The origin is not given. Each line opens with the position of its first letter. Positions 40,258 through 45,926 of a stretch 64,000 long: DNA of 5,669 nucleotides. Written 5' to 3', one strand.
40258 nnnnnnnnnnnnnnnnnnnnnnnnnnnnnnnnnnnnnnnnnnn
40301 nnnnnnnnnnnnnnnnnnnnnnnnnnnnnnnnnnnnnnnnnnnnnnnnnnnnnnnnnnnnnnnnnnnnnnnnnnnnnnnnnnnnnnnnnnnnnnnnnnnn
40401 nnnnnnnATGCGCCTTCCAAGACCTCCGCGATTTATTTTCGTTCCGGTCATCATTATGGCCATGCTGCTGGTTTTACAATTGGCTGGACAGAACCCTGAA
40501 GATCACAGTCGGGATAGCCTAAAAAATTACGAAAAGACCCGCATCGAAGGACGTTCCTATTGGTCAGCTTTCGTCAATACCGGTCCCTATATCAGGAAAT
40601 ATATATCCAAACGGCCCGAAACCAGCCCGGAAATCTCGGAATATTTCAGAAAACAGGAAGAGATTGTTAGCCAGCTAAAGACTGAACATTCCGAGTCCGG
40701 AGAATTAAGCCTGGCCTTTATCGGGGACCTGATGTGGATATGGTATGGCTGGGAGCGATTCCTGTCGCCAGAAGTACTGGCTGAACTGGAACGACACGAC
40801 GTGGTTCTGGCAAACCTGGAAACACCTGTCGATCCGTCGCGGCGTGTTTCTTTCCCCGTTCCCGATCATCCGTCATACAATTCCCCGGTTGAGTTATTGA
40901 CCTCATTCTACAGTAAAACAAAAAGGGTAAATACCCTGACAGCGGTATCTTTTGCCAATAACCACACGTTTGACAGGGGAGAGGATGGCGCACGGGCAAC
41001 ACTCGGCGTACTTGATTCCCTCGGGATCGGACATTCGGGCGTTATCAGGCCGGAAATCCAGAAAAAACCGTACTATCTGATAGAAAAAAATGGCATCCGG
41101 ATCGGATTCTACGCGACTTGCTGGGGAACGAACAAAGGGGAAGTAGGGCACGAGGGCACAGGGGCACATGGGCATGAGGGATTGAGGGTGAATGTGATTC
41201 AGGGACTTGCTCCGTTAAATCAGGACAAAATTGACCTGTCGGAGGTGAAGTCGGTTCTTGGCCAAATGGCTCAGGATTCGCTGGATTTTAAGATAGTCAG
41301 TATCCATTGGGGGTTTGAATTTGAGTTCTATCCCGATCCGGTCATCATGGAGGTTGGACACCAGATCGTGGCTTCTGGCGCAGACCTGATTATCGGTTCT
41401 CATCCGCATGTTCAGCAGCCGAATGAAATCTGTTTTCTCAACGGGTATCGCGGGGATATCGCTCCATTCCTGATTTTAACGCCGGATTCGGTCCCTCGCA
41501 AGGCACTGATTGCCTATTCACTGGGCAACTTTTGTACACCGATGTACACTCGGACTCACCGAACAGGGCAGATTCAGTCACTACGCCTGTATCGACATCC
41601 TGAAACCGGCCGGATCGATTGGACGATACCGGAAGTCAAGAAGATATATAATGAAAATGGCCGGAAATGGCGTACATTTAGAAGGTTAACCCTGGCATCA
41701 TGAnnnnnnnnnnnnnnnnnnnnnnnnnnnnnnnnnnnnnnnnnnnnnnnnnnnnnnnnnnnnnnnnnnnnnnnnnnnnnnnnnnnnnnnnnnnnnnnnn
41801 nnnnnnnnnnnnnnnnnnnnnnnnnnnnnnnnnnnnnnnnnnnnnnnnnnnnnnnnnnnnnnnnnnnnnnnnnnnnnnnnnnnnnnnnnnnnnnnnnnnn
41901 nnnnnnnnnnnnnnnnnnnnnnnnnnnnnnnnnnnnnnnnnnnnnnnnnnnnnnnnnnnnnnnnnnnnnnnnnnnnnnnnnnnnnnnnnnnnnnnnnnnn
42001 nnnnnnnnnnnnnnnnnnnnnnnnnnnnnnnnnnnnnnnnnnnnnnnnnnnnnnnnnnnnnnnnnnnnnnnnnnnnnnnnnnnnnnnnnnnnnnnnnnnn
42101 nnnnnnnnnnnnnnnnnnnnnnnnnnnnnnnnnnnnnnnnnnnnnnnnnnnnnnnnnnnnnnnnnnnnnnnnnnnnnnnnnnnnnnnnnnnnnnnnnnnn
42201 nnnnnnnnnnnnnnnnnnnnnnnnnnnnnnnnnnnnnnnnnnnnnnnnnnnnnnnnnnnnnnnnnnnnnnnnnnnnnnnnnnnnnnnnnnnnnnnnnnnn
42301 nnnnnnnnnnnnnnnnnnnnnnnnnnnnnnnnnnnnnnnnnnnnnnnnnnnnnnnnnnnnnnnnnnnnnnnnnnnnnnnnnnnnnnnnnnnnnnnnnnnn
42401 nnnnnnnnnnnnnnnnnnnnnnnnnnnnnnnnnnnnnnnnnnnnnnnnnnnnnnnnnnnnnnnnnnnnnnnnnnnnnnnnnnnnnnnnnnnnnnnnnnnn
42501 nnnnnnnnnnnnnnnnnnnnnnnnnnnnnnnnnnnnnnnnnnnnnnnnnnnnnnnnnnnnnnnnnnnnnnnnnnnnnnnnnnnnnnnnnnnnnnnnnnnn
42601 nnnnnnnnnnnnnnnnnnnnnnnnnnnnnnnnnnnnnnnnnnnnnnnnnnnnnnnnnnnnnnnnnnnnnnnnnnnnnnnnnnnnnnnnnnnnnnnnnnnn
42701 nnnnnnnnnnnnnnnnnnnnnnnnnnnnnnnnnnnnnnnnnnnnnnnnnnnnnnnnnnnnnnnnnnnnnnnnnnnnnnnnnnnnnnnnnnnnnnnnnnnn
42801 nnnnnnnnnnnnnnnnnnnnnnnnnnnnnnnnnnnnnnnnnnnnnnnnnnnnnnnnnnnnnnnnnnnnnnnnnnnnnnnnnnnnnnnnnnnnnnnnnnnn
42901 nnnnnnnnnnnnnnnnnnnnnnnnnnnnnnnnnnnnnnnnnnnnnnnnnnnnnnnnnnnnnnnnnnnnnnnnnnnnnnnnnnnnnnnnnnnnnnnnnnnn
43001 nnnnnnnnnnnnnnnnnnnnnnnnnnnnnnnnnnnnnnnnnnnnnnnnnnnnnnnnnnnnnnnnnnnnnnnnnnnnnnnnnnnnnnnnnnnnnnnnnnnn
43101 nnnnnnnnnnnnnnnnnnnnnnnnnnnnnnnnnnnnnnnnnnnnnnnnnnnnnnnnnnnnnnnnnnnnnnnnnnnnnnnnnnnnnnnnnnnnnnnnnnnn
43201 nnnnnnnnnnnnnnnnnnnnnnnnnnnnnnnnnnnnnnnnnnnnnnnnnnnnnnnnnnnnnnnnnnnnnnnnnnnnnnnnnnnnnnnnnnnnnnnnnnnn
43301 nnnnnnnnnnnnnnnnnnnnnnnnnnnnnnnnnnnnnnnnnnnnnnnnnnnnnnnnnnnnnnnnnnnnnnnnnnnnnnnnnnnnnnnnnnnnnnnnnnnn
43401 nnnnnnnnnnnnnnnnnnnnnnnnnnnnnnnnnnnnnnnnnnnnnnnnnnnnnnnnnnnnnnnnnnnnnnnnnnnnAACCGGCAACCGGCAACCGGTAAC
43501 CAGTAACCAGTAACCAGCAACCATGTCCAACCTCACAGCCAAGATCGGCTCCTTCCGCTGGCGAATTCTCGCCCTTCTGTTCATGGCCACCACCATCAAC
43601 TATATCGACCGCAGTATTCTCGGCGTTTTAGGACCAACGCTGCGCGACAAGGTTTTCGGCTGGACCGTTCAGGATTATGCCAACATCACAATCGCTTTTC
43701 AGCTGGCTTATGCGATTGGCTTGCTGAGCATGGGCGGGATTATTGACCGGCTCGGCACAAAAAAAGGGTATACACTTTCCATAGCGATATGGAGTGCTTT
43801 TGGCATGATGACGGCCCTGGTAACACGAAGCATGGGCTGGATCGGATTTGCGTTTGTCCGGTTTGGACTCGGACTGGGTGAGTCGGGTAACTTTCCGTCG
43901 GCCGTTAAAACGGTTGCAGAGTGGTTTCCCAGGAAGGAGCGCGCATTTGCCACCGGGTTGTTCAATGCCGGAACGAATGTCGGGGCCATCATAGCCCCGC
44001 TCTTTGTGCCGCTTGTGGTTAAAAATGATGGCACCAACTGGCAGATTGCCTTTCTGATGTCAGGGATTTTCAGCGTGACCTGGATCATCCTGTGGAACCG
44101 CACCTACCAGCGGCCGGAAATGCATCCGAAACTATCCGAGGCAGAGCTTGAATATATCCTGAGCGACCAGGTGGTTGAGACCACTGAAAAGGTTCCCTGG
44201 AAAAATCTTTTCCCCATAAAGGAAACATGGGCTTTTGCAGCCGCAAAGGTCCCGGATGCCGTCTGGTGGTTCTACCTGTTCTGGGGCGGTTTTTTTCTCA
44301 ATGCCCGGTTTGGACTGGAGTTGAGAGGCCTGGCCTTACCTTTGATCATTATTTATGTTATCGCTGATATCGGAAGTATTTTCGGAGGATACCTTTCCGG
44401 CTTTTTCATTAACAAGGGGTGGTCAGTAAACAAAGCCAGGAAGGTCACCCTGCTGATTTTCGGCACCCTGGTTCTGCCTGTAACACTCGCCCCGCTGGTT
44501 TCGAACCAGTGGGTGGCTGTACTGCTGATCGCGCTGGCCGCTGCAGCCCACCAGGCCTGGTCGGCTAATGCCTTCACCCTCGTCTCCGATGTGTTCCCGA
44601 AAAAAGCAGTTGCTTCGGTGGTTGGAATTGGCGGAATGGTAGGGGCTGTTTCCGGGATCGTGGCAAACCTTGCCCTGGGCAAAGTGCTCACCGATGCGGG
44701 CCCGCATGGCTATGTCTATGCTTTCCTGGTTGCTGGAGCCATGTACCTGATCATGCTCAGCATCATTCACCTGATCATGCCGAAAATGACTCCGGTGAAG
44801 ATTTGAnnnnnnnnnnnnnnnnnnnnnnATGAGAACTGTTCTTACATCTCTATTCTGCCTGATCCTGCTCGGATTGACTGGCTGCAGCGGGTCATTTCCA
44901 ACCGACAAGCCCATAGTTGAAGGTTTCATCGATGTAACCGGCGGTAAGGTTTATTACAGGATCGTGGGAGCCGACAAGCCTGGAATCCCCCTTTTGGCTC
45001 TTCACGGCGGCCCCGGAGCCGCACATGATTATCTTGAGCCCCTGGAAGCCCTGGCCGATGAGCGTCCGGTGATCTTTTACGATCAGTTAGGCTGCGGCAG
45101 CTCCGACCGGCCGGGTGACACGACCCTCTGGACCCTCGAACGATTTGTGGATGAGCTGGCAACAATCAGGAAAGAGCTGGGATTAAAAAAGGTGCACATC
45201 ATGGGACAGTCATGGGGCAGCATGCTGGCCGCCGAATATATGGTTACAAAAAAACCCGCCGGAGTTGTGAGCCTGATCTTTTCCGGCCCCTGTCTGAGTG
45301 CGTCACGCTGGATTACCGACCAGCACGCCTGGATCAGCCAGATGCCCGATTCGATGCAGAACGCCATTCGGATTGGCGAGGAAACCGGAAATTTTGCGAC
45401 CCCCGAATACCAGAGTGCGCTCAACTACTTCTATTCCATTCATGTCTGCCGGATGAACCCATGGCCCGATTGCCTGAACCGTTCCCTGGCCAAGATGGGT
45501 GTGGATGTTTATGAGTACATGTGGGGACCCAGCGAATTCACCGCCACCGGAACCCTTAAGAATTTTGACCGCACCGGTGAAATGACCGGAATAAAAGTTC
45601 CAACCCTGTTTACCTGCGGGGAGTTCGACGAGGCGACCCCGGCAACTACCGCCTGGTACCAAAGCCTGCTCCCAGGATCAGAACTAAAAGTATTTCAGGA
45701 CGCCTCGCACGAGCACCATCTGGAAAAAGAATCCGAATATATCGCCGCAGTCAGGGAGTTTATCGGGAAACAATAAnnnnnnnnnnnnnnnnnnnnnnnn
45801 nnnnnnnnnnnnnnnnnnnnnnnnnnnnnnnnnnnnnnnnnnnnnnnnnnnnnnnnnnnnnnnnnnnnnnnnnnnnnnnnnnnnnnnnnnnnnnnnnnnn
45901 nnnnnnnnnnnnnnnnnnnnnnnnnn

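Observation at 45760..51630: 1956-codon ORF joins four enzyme-sized modules through linkers made of intergenic-type repeat modules, including an apparent stop-codon loss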

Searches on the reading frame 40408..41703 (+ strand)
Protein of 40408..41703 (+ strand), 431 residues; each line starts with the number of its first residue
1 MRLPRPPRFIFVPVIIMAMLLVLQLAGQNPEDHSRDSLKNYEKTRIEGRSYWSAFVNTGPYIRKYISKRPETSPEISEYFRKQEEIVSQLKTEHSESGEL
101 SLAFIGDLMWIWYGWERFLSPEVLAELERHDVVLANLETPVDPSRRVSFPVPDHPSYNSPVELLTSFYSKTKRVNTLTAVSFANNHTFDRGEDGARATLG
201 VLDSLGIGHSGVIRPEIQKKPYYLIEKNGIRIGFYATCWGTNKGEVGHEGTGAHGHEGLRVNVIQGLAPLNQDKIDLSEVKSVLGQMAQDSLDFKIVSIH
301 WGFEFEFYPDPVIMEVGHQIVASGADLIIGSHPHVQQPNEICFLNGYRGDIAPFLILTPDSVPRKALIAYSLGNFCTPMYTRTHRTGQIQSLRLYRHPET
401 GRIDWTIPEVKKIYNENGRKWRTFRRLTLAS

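Call 62: search_protein_families(library=pfam, proteins=[window:40408-41703:+], max_evalue=0.001)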
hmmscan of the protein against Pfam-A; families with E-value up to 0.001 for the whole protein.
window:40408-41703:+ (431 aa): 1 family
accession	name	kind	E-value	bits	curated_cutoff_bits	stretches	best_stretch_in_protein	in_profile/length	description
PF09587.15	PGA_cap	-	2.6e-44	152.1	27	1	114-376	24-252/255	Bacterial capsule synthesis protein PGA_cap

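Call 67: find_homologous_proteins(query=window:40408-41703:+, max_evalue=1e-20)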
Query window:40408-41703:+ (431 aa): 264 proteins with E <= 1e-20 among 8000 candidates; the best 120 are listed.
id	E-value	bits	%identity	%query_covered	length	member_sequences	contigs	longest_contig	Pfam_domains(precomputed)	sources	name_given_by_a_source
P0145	1.2e-297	1005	100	100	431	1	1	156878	PF09587.16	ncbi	-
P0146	3.1e-263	892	87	96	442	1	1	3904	PF09587.16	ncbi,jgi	jgi:poly-gamma-glutamate capsule biosynthesis protein CapA/YwtB (metallophosphatase superfamily)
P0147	3.4e-177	608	66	91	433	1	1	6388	PF09587.16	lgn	-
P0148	1.2e-166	573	63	91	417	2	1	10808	PF09587.16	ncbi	-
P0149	2.6e-158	546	58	98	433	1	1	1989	PF09587.16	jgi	jgi:poly-gamma-glutamate synthesis protein (capsule biosynthesis protein)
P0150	1.9e-150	520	60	91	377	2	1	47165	PF09587.16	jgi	jgi:poly-gamma-glutamate synthesis protein (capsule biosynthesis protein)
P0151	1.8e-105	372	46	98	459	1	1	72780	PF09587.16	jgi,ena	-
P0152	8.5e-104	366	44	98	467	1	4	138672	PF09587.16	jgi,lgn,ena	-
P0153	9.8e-102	359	44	95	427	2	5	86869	PF09587.16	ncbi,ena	-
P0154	1.5e-101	359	44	100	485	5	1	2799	PF09587.16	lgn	-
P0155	1.2e-100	356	43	90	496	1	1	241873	PF09587.16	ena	-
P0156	1.3e-100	356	45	97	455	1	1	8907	PF09587.16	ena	-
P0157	2.2e-98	348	44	91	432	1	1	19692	PF09587.16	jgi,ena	jgi:poly-gamma-glutamate synthesis protein (capsule biosynthesis protein)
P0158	2.6e-98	348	42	90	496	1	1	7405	PF09587.16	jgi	jgi:hypothetical protein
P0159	4.0e-97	344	44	96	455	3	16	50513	PF09587.16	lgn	-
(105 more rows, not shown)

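Call 68: find_encoding_contigs(protein=P0145, flank=10000, max_places=2)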
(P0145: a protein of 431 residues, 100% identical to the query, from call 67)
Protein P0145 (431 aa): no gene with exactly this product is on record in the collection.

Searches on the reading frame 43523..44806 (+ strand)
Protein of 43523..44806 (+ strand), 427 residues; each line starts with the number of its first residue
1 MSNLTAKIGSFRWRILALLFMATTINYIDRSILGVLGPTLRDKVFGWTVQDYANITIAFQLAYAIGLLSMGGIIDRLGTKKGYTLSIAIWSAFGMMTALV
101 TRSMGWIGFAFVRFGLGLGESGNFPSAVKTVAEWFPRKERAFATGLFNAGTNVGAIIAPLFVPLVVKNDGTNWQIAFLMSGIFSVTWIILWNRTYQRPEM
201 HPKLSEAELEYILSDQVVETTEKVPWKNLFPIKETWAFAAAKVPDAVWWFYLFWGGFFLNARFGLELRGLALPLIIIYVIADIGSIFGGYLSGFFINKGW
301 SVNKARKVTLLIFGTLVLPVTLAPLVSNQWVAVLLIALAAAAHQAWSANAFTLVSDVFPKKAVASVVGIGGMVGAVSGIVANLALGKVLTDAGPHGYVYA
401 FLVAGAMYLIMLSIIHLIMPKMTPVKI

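Call 43: search_protein_families(library=pfam, proteins=[window:43523-44806:+], max_evalue=0.00001)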
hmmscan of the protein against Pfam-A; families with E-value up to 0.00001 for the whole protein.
window:43523-44806:+ (427 aa): 2 families
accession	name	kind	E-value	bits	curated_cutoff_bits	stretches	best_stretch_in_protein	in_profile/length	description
PF07690.21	MFS_1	-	1.3e-52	179.3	33.4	2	19-381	1-346/347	Major Facilitator Superfamily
PF00083.30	Sugar_tr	-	4.6e-09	36.1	22.3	1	51-191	47-188/452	Sugar (and other) transporter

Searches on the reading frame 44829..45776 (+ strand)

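Call 43: search_protein_families(library=pfam, proteins=[window:44829-45776:+], max_evalue=0.00001)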
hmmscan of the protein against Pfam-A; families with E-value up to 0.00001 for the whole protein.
window:44829-45776:+ (315 aa): 3 families
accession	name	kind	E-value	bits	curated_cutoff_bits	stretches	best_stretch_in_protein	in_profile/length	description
PF00561.26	Abhydrolase_1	-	7.4e-28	98.3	25.8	1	54-300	2-244/245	alpha/beta hydrolase fold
PF12697.13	Abhydrolase_6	-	1.2e-13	52.7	26.3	1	56-304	2-214/217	Alpha/beta hydrolase family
PF12146.15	Hydrolase_4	-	1.5e-12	47.8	27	1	56-301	8-239/239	Serine aminopeptidase, S33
